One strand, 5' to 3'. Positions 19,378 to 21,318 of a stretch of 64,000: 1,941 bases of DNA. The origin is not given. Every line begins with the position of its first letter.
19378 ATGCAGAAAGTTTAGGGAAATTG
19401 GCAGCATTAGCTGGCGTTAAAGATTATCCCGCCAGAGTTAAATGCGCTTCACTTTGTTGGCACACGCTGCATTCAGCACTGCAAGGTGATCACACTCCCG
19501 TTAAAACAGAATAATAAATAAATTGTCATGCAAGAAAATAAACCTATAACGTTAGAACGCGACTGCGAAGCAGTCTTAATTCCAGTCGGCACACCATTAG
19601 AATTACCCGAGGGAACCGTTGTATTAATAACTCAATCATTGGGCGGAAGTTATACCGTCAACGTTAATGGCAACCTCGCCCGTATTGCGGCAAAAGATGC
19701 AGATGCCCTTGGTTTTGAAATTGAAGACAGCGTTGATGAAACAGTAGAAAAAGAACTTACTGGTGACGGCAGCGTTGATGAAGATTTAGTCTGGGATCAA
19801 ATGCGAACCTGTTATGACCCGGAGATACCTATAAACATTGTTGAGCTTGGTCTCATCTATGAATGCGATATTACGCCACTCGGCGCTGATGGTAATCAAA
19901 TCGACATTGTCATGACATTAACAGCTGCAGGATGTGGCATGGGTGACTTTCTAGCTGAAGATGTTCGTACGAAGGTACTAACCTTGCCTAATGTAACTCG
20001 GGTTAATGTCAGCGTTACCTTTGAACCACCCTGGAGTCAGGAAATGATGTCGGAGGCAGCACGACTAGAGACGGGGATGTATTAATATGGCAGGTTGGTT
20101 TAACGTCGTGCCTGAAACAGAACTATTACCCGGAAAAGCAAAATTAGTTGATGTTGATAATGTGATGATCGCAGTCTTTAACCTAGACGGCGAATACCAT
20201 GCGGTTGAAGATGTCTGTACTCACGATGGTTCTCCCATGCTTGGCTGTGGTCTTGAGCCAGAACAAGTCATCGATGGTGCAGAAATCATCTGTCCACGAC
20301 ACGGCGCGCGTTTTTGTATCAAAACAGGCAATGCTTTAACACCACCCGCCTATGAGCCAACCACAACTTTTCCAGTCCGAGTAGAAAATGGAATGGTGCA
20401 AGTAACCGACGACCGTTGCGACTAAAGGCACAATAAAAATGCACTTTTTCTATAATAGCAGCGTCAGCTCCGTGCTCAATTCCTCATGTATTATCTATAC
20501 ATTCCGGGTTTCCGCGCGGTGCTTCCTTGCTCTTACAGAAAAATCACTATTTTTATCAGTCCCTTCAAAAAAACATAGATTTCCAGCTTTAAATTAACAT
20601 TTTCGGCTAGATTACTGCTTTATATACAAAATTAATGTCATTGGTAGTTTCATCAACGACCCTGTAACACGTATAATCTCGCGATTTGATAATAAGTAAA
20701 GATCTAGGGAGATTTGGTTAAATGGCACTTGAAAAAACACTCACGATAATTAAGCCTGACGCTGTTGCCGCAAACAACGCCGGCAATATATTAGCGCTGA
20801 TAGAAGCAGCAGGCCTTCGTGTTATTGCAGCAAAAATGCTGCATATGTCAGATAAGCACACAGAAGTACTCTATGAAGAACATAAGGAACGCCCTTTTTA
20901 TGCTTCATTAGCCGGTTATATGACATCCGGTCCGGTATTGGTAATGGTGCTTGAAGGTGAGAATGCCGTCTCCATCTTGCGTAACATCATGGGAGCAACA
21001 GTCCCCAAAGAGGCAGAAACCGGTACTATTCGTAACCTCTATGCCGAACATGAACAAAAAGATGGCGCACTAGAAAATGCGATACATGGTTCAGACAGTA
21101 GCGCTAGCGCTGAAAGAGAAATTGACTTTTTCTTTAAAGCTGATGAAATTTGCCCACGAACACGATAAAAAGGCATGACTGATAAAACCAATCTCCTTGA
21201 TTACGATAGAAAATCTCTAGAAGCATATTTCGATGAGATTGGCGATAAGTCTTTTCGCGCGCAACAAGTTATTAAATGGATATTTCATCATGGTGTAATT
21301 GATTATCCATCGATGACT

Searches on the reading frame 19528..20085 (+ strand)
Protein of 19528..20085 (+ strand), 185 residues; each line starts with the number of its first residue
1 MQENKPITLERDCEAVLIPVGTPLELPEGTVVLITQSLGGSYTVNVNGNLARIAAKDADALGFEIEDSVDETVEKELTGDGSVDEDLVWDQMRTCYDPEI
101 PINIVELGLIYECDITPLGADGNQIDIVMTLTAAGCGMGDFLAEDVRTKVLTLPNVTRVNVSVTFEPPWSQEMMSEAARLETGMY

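Call 31: find_encoding_contigs(protein=window:19528-20085:+, flank=1500, max_places=10)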
Protein window:19528-20085:+ (185 aa): 3 contigs read that carry it; 3 places shown.
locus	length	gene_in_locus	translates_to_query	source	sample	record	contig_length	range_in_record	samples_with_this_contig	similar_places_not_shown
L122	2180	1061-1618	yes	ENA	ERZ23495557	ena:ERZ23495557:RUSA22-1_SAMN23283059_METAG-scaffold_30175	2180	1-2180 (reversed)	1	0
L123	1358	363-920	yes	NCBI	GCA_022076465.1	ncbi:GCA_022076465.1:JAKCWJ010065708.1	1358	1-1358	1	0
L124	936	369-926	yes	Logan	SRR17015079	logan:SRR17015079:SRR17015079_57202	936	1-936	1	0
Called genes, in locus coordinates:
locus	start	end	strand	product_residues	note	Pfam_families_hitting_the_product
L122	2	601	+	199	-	?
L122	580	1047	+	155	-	PF01592:NifU_N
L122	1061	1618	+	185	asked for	PF01883:FeS_assembly_P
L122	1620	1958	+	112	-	PF00355:Rieske, PF13806:Rieske_2, PF22543:Rieske_4 (weak)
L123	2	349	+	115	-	?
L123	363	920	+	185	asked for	PF01883:FeS_assembly_P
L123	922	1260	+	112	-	PF00355:Rieske, PF13806:Rieske_2, PF22543:Rieske_4 (weak)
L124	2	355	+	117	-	?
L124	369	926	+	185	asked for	PF01883:FeS_assembly_P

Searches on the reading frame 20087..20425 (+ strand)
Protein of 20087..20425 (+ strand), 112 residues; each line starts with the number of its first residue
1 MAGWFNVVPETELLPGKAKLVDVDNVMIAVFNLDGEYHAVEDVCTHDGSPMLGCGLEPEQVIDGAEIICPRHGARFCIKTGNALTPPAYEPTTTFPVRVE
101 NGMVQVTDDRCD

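Call 28: find_encoding_contigs(protein=window:20087-20425:+, flank=1500, max_places=10)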
Protein window:20087-20425:+ (112 aa): no gene with exactly this product is on record in the collection.

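Call 64: search_protein_families(library=ncbifam, proteins=[window:20087-20425:+], max_evalue=0.00001)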
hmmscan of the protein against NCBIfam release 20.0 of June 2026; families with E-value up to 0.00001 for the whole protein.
window:20087-20425:+ (112 aa): 6 families
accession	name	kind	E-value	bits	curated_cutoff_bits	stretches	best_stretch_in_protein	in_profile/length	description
NF042948.2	3PPDioc_HcaC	equivalog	1.4e-23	83.1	150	1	7-107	6-101/105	3-phenylpropionate/cinnamic acid dioxygenase ferredoxin subunit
NF007422.0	PRK09965.1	equivalog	1.6e-22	79.5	113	1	7-107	6-99/106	bifunctional 3-phenylpropionate/cinnamic acid dioxygenase ferredoxin subunit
NF041683.1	ant_diox_AndAb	equivalog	1.4e-15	57.3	150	1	4-107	2-99/100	anthranilate 1,2-dioxygenase ferredoxin subunit AndAb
TIGR02378.1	nirD_assim_sml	equivalog_domain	4.5e-15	55.7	74.65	1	4-107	2-104/105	nitrite reductase small subunit NirD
TIGR02377.1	MocE_fam_FeS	subfamily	3.6e-12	46.2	136.15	1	31-106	29-99/101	MocE family 2Fe-2S type ferredoxin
NF041174.1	SDX_Thmprot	equivalog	1.8e-07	31.2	170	1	20-93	19-86/109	sulredoxin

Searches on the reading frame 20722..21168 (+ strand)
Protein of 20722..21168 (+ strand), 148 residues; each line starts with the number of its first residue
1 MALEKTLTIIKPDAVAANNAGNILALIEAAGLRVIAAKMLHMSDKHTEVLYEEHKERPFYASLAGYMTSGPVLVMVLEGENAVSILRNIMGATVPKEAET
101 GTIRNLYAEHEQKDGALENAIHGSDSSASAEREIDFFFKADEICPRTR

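Call 64: search_protein_families(library=ncbifam, proteins=[window:20722-21168:+], max_evalue=0.00001)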
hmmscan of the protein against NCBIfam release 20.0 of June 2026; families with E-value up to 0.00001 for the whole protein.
window:20722-21168:+ (148 aa): 6 families
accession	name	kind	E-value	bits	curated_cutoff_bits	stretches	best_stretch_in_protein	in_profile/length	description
NF001908.0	PRK00668.1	equivalog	1.6e-53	180.3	155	1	1-145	1-140/141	nucleoside-diphosphate kinase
NF011116.0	PRK14545.1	equivalog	5.7e-40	136.7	217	1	1-142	1-137/139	nucleoside-diphosphate kinase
NF011114.0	PRK14542.1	equivalog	2.2e-39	134.3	250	1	4-143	2-136/137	nucleoside-diphosphate kinase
NF011113.0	PRK14541.1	equivalog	2.7e-39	134.5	255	1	3-144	1-137/140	nucleoside-diphosphate kinase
NF011112.0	PRK14540.1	equivalog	4.8e-38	130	202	1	3-140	2-134/135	nucleoside-diphosphate kinase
NF011115.0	PRK14543.1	equivalog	1.7e-26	93.1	287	1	2-144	4-156/169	nucleoside-diphosphate kinase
